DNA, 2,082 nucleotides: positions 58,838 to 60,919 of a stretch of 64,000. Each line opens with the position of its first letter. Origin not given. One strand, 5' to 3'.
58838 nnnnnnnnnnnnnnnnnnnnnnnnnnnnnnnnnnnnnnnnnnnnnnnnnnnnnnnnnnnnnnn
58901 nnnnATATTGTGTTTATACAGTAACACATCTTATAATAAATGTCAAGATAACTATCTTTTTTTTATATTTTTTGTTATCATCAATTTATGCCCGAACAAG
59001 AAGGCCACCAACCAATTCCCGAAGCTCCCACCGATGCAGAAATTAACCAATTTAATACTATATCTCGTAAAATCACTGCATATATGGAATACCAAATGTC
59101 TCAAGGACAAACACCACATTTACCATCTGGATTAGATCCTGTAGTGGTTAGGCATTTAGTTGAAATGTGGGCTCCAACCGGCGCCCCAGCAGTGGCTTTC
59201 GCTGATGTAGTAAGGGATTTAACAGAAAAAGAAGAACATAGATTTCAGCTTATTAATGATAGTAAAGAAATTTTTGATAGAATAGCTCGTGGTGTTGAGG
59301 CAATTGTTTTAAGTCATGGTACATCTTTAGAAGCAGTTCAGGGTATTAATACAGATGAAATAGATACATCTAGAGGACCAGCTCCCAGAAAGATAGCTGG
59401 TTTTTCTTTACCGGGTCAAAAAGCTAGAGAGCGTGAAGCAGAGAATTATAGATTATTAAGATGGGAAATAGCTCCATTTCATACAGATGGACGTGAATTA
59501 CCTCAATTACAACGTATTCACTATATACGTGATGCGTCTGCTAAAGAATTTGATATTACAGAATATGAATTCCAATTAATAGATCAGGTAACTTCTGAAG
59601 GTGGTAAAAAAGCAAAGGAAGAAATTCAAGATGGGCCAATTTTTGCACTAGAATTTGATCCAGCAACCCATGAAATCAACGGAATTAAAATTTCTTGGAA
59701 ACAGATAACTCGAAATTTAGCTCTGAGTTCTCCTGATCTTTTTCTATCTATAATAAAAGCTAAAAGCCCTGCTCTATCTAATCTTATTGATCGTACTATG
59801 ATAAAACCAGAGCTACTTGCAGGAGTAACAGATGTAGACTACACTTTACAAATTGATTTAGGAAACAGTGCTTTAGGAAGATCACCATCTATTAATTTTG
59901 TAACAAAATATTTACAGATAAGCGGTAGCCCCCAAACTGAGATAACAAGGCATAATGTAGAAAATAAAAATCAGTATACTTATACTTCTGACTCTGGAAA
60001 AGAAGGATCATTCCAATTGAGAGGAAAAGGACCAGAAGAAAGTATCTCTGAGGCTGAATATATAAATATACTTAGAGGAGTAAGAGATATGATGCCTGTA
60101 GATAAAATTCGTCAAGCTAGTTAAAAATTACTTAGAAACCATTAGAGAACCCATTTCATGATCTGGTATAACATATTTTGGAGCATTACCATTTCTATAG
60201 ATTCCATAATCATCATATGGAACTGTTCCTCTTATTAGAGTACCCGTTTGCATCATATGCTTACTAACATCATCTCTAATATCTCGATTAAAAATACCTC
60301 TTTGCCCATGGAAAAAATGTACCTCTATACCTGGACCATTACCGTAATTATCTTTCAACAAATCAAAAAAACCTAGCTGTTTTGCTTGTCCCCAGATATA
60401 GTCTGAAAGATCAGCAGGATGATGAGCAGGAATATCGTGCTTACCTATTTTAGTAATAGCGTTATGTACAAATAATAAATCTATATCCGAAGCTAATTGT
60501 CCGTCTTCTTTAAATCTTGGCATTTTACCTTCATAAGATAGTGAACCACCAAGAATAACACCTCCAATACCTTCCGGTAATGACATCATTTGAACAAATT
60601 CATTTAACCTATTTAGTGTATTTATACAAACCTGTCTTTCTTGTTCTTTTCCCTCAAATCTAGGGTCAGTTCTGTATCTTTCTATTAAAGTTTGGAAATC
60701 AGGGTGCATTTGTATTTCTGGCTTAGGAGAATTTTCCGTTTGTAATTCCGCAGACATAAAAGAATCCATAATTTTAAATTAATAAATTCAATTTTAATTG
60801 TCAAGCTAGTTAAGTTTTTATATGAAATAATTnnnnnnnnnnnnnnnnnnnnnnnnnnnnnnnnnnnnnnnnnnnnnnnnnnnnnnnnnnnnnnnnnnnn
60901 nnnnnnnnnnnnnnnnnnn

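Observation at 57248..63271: Hypothetical gene run with two polymerase-beta-fold nucleotidyltransferases and a variant metallophosphoesterase downstream of dnaE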

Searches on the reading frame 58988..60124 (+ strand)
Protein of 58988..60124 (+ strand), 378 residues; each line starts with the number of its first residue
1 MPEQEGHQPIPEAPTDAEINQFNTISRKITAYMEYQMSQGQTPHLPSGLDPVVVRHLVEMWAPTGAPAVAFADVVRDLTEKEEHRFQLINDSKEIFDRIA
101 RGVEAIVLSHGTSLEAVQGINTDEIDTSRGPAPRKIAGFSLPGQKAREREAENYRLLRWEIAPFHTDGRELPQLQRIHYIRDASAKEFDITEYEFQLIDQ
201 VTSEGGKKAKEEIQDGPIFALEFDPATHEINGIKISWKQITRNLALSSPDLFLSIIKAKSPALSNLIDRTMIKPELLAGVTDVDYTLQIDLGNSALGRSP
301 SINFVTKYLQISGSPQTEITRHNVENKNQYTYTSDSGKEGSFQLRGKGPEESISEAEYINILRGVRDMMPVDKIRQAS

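Call 3: search_protein_families(library=pfam, proteins=[window:58988-60124:+], max_evalue=1)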
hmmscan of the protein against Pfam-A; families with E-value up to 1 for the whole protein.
window:58988-60124:+ (378 aa): 0 families

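Call 4: search_protein_families(library=padloc, proteins=[window:58988-60124:+], max_evalue=1)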
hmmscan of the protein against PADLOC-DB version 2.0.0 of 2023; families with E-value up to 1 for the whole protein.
window:58988-60124:+ (378 aa): 0 families

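Call 5: search_protein_families(library=ncbifam, proteins=[window:58988-60124:+], max_evalue=1)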
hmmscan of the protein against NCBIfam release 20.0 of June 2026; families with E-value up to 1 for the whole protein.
window:58988-60124:+ (378 aa): 1 family
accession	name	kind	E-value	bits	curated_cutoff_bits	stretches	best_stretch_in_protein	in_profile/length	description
NF008229.0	PRK10996.1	equivalog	0.13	12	125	1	57-91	56-90/141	thioredoxin TrxC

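Call 53: search_solved_structures(query=window:58988-60124:+, max_evalue=10)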
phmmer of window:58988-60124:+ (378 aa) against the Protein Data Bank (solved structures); distinct sequences matched with E-value up to 10: 0.

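Call 71: search_protein_families(library=phrogs, proteins=[window:58988-60124:+], max_evalue=0.1)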
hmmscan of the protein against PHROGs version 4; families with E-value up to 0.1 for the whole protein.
window:58988-60124:+ (378 aa): 0 families

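Call 87: search_dna_similar(query=window:58988-60124:+, collection=phages, mode=protein, max_evalue=0.01, max_rows=8)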
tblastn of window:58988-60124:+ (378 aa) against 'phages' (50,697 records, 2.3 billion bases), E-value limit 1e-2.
No match.
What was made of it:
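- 58988..60124 (+): 378-aa convergent orphan ORF. No hit in any library, the PDB or phages (calls 3-5, 53, 71, 87).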

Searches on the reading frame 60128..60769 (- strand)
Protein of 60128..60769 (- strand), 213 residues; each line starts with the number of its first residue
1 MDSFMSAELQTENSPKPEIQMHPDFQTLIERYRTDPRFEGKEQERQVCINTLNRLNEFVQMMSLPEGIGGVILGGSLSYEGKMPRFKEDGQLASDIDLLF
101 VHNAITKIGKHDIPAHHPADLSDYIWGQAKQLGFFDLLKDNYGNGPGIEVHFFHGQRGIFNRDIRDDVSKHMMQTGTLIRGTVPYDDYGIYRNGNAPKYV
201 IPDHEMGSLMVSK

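Call 3: search_protein_families(library=pfam, proteins=[window:60128-60769:-], max_evalue=1)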
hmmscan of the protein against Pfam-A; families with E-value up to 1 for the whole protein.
window:60128-60769:- (213 aa): 0 families

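Call 4: search_protein_families(library=padloc, proteins=[window:60128-60769:-], max_evalue=1)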
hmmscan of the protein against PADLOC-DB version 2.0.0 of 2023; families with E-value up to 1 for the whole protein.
window:60128-60769:- (213 aa): 0 families

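Call 5: search_protein_families(library=ncbifam, proteins=[window:60128-60769:-], max_evalue=1)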
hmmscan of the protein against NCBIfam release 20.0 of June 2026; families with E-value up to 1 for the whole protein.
window:60128-60769:- (213 aa): 0 families

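Call 8: search_solved_structures(query=window:60128-60769:-, max_evalue=10)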
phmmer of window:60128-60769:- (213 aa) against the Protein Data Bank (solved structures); distinct sequences matched with E-value up to 10: 0.

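Call 11: find_homologous_proteins(query=window:60128-60769:-, max_evalue=0.01)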
Query window:60128-60769:- (213 aa): 1 proteins with E <= 0.01 among 79 candidates.
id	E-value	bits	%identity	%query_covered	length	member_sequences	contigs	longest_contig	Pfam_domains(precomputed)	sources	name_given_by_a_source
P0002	1.8e-140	484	100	98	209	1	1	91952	-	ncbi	-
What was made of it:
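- No PADLOC hit (call 4), no homologs (call 11), no HEPN or other partner.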

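Call 51: search_protein_families(library=pfam, proteins=[window:60128-60769:-], max_evalue=10)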
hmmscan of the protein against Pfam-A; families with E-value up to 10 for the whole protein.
window:60128-60769:- (213 aa): 0 families

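Call 57: predict_structure(protein=window:60128-60769:-)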
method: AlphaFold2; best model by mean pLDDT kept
length: 213 residues; sequences in the alignment: 1
mean_pLDDT: 42.6   pTM: 0.38
mean pLDDT of the five models: 42.6, 42.4, 40.2, 38.9, 38.2
residues with pLDDT >= 90: 0; 70-90: 14; 50-70: 45; < 50: 154
segments of 3 or more residues with pLDDT < 50: 1-20, 62-122, 141-213
pLDDT, mean of each block of 10 residues (from residue 1): 36 39 60 75 70 60 38 32 38 43 31 37 52 53 45 37 32 35 37 29 25 22
secondary structure, 60 per line:
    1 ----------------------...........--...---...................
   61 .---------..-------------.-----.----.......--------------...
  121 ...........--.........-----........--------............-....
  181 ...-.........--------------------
elements in order: H23-33 H42-61 E97-103 H118-131 H134-142 E148-155 H164-175 E177-183 H185-193
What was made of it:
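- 60128..60769 (-): 213-aa orphan with a GGS........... motif (nt 60467-60550); putative minimal NTase, unverified. AF2 pLDDT 42.6 (call 57).
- The secondary-structure order in the weak model is compatible with a minimal NTase (call 57).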

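Call 61: fold_search(model_id=the predicted structure, library=pdb)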
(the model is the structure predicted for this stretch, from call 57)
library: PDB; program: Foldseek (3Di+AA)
matches with E <= 10: 112; with E <= 0.001: 0
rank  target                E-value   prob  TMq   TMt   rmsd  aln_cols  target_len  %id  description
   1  6ppu_A                2.7e-01  0.08  0.19  0.08  19.1       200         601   12  Cryo-EM structure of AdnAB-AMPPNP-DNA complex (released 2019-11-20)
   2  8hmy_A                3.3e-01  0.10  0.20  0.15  12.8       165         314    7  Cryo-EM structure of the human pre-catalytic TSEN/pre-tRNA complex (released 2023-04-19)
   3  6ppj_A                8.0e-01  0.04  0.16  0.05  17.8       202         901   10  Cryo-EM structure of AdnA(D934A)-AdnB(D1014A) in complex with AMPPNP (released 2019-11-20)
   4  6ppr_A                8.0e-01  0.03  0.15  0.05  20.6       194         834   12  Cryo-EM structure of AdnA(D934A)-AdnB(D1014A) in complex with AMPPNP and DNA (released 2019-11-20)
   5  3h4r                  9.6e-01  0.08  0.24  0.23  15.0       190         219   10  Crystal structure of E. coli RecE exonuclease (released 2009-05-26)
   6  7y5y_A                1.6e+00  0.07  0.20  0.25   7.3       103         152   14  X-ray Structure of Stay-Green (SGR) from Anaerolineae bacterium. (released 2022-10-19)
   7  8hmy_D                1.7e+00  0.06  0.20  0.30  13.3       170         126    8  Cryo-EM structure of the human pre-catalytic TSEN/pre-tRNA complex (released 2023-04-19)
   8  4hn3_A                1.7e+00  0.05  0.19  0.14   8.2       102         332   14  The crystal structure of a sex pheromone precursor (lmo1757) from Listeria monocytogenes EGD-e (released 2012-10-31)
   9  3n2q                  1.8e+00  0.06  0.24  0.19  11.6       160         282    8  Crystal structure of Sex pheromone staph-cAM373 precursor (released 2010-06-02)
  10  4mtl_A                1.8e+00  0.03  0.14  0.14  14.2       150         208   15  Human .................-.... Protein 21C (released 2013-10-23)
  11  8om2_C                2.0e+00  0.06  0.28  0.21  17.0       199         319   12  Small subunit of yeast mitochondrial ribosome in complex with METTL17/Rsm22. (released 2024-01-10)
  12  9ibq_A                2.0e+00  0.01  0.13  0.11  17.5       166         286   14  Structure of BstEII with DNA substrate (released 2026-03-04)
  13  7uxa_B                2.2e+00  0.06  0.16  0.24   7.3        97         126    9  Human tRNA Splicing Endonuclease Complex bound to pre-tRNA-ARG (released 2023-02-08)
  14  6yam_m                2.3e+00  0.08  0.22  0.14   8.0       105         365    5  Mammalian 48S late-stage translation initiation complex (LS48S+eIF3 IC) with beta-globin mRNA (released 2020-04-08)
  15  9cpa_D                2.3e+00  0.08  0.22  0.12   8.0       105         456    5  Structure of a Mammalian DHX29-bound 43S Pre-initiation Complex (released 2025-07-23)
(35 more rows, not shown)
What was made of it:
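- On NTP_transf_2 / MNT-AbiEii minimal NTase (213-aa protein): The AF2 single-sequence model is unusable, pLDDT 42.6 (calls 57, 61).
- Checked: The single-sequence AF2 model failed (pLDDT 42.6; calls 57, 61).
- Model pLDDT is 42.6 and its fold search is meaningless (calls 57, 61).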

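Call 71: search_protein_families(library=phrogs, proteins=[window:60128-60769:-], max_evalue=0.1)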
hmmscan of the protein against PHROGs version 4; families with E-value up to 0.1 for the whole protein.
window:60128-60769:- (213 aa): 0 families

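Call 88: search_dna_similar(query=window:60128-60769:-, collection=phages, mode=protein, max_evalue=0.01, max_rows=8)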
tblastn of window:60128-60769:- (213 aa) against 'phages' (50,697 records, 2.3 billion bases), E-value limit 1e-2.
No match.
